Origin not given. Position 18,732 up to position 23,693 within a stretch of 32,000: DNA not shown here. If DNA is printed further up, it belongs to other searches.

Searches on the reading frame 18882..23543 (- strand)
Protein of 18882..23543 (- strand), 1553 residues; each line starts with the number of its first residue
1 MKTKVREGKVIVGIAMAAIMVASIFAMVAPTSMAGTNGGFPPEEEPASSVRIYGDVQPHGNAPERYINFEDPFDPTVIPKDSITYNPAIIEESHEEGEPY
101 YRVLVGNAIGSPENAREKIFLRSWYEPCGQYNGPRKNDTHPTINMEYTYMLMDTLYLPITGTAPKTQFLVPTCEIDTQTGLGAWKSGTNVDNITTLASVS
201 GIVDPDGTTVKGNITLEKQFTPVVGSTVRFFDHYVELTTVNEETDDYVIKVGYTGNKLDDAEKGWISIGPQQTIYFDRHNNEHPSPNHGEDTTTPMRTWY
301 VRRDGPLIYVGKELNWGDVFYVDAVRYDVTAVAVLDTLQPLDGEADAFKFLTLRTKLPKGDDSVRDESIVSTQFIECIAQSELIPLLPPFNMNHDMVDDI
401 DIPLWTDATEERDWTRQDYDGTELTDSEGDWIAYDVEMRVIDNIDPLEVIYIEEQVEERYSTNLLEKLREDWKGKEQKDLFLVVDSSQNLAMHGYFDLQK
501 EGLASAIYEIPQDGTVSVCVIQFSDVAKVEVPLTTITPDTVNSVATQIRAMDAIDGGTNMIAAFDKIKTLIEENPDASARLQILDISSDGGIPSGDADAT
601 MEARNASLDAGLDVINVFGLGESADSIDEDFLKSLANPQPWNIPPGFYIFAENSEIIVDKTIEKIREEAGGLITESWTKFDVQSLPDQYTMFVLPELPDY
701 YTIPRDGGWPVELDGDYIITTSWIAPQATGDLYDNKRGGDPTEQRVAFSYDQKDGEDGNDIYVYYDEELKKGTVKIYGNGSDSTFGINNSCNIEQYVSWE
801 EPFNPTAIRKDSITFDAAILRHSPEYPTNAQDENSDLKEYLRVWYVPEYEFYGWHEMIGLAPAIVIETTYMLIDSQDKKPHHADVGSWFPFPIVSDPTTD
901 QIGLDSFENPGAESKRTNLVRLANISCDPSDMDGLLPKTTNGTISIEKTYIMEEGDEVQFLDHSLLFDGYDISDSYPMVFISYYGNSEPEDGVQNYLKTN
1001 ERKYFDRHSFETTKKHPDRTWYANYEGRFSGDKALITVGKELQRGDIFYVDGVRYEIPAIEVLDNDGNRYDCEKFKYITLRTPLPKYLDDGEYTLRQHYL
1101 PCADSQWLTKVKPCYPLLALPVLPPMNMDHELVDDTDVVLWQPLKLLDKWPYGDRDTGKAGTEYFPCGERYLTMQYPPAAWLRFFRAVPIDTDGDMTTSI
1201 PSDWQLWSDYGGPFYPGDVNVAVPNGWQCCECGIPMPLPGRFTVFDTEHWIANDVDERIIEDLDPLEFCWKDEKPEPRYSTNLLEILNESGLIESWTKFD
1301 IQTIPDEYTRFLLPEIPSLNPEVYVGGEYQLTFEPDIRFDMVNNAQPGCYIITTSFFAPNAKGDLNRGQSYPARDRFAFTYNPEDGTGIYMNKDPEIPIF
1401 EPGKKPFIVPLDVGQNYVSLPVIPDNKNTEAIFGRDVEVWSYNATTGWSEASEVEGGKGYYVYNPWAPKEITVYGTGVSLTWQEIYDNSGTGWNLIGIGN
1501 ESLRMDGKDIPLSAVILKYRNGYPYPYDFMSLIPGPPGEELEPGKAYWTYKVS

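Call 3: search_protein_families(library=ncbifam, proteins=[window:18882-23543:-], max_evalue=1)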
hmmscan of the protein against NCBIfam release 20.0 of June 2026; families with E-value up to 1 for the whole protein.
window:18882-23543:- (1553 aa): 1 family
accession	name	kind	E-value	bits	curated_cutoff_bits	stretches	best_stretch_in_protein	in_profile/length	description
TIGR01575.1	rimI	equivalog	0.14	12.3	86.4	1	405-495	18-107/132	ribosomal protein S18-alanine N-acetyltransferase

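Call 4: search_protein_families(library=pfam, proteins=[window:18882-23543:-], max_evalue=1)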
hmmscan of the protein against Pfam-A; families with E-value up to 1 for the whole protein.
window:18882-23543:- (1553 aa): 4 families
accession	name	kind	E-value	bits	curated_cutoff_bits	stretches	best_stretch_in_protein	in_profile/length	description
PF13519.12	VWA_2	-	1.4e-07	32.5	27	1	481-587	2-104/107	von Willebrand factor type A domain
PF00092.34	VWA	-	5.3e-07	30.5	23.8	1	479-639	1-154/174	von Willebrand factor type A domain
PF06707.17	DUF1194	-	8e-07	28.9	27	1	479-624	5-158/206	Protein of unknown function (DUF1194)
PF13768.12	VWA_3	-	0.00059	20.4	27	1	479-636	2-146/155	von Willebrand factor type A domain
